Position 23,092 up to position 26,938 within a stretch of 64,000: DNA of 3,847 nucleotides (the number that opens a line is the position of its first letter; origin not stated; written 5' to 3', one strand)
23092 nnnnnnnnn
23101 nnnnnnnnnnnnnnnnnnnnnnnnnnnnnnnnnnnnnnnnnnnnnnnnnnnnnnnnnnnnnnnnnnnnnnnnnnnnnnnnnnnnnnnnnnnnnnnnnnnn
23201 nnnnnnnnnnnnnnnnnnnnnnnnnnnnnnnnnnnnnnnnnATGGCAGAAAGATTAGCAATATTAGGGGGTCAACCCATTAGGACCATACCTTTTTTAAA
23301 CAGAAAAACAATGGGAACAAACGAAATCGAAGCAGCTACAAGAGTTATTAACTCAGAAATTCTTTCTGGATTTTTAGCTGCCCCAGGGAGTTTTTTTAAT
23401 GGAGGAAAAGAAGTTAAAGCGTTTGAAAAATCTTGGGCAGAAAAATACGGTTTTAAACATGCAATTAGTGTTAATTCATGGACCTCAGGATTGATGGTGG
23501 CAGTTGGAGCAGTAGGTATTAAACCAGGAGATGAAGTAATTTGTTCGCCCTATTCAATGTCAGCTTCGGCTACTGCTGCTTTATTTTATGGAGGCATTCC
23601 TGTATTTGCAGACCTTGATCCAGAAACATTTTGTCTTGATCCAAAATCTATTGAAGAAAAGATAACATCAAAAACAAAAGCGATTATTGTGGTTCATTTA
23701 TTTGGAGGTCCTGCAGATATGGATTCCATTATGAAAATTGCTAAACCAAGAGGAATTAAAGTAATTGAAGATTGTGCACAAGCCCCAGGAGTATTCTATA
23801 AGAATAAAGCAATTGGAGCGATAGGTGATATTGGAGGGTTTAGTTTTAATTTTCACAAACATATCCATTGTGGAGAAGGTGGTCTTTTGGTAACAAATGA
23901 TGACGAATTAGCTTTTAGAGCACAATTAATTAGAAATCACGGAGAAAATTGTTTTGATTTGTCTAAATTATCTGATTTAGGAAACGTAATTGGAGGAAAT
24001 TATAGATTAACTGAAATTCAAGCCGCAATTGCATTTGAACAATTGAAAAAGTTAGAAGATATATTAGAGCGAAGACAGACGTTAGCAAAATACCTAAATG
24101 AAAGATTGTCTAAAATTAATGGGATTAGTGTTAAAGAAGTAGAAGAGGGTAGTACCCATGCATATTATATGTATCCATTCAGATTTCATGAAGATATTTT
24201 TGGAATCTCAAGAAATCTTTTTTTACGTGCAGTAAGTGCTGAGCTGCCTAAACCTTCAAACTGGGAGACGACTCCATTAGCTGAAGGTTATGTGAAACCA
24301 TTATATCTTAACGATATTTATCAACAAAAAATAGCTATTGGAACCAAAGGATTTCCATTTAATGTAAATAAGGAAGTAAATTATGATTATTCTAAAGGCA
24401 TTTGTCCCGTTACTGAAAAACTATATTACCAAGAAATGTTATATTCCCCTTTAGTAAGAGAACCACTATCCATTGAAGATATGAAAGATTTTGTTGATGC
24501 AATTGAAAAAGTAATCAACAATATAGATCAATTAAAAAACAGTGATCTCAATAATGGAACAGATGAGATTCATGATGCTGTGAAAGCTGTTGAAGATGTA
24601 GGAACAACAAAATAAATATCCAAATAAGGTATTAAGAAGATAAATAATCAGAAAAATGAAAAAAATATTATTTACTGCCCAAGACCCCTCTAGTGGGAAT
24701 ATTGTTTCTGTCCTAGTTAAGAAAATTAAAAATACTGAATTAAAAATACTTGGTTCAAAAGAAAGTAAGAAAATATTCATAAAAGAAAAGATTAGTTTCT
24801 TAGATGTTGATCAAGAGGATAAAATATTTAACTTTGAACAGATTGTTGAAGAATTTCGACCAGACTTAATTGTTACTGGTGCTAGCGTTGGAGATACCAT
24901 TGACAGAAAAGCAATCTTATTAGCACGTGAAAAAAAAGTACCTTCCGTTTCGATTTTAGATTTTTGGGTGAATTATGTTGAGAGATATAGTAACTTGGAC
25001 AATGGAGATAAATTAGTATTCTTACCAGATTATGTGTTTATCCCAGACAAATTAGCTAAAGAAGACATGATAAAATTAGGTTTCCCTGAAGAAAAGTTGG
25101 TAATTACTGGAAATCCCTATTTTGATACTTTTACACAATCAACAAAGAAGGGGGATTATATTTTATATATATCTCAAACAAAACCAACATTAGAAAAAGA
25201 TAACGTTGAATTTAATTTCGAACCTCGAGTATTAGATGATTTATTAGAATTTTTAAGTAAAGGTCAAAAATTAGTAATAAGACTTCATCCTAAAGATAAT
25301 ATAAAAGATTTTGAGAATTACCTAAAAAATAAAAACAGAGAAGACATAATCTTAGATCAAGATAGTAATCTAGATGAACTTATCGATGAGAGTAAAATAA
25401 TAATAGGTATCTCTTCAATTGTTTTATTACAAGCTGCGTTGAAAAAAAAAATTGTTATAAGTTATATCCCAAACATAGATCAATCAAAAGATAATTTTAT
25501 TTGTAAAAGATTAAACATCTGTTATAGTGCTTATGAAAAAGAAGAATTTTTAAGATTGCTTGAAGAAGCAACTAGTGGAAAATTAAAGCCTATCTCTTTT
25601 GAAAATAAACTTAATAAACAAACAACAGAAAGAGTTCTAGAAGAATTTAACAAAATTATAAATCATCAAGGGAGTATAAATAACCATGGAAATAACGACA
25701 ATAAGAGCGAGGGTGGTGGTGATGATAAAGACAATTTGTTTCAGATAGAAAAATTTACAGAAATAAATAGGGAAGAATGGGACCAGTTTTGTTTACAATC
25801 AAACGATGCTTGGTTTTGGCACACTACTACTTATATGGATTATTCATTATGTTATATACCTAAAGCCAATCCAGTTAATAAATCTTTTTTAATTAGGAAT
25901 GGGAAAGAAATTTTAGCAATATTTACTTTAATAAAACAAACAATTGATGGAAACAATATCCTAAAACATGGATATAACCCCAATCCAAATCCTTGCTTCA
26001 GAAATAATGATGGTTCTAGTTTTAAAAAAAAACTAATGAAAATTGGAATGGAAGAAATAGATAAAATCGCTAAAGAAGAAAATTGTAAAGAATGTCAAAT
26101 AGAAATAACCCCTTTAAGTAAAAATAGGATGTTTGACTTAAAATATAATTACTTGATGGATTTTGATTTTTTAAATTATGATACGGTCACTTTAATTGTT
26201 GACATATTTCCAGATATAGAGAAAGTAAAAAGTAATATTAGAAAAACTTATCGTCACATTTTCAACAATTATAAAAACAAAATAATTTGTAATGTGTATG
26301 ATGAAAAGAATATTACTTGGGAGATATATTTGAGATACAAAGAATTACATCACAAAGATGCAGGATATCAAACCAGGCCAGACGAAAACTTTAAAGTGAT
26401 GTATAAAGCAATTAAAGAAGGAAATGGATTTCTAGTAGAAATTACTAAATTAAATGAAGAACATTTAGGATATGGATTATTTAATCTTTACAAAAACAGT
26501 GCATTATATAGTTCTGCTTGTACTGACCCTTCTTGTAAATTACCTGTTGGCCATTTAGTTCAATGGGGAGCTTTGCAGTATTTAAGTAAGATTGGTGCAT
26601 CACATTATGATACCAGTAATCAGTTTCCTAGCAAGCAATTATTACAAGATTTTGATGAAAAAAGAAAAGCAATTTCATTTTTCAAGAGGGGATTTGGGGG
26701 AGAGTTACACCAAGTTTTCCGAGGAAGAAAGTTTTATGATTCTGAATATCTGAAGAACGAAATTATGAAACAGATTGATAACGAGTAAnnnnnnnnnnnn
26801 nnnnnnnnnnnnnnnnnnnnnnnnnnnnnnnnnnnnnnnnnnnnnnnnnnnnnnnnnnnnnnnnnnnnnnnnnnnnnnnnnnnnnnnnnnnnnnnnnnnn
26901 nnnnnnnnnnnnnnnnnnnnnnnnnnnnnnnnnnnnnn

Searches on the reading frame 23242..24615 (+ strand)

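Call 33: search_protein_families(library=pfam, proteins=[window:23242-24615:+], max_evalue=0.001)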
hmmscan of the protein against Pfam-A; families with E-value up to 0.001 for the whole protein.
window:23242-24615:+ (457 aa): 3 families
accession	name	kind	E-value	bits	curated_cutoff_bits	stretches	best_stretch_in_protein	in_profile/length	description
PF01041.23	DegT_DnrJ_EryC1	-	7.7e-87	292.3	19.8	1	50-331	18-296/360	DegT/DnrJ/EryC1/StrS aminotransferase family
PF01212.27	Beta_elim_lyase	-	2.2e-07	31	27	1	54-301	30-277/288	Beta-eliminating lyase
PF00266.25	Aminotran_5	-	7.6e-05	22.3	21.5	0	86-181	77-179/371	Aminotransferase class-V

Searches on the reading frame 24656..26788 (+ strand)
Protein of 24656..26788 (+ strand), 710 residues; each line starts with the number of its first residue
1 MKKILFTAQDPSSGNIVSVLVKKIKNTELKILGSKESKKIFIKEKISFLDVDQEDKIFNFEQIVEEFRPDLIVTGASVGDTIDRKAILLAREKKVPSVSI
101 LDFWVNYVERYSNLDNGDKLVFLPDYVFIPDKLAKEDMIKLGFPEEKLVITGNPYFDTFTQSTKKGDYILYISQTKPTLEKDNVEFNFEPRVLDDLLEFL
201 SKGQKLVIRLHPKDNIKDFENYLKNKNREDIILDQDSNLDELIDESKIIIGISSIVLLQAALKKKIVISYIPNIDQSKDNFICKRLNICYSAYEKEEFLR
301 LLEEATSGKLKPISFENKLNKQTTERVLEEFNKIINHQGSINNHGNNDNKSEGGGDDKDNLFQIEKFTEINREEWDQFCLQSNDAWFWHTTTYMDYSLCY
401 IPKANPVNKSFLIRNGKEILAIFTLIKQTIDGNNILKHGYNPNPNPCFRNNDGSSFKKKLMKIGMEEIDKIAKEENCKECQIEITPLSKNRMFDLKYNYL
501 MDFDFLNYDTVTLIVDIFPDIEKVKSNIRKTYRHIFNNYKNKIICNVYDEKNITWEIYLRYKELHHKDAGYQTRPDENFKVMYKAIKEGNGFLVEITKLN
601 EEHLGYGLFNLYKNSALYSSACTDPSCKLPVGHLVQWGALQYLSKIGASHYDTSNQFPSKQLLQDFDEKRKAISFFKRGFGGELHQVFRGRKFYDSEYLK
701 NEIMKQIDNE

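Call 33: search_protein_families(library=pfam, proteins=[window:24656-26788:+], max_evalue=0.001)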
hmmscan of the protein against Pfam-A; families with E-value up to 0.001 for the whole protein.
window:24656-26788:+ (710 aa): 0 families

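Call 66: search_protein_families(library=ncbifam, proteins=[window:24656-26788:+], max_evalue=0.00001)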
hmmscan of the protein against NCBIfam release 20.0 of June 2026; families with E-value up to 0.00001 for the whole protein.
window:24656-26788:+ (710 aa): 1 family
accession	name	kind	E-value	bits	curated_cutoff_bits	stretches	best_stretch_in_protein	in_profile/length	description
TIGR04421.1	FemAB_IMCC1989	hypoth_equivalog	6.9e-20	71.5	250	1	366-685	16-335/345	FemAB family protein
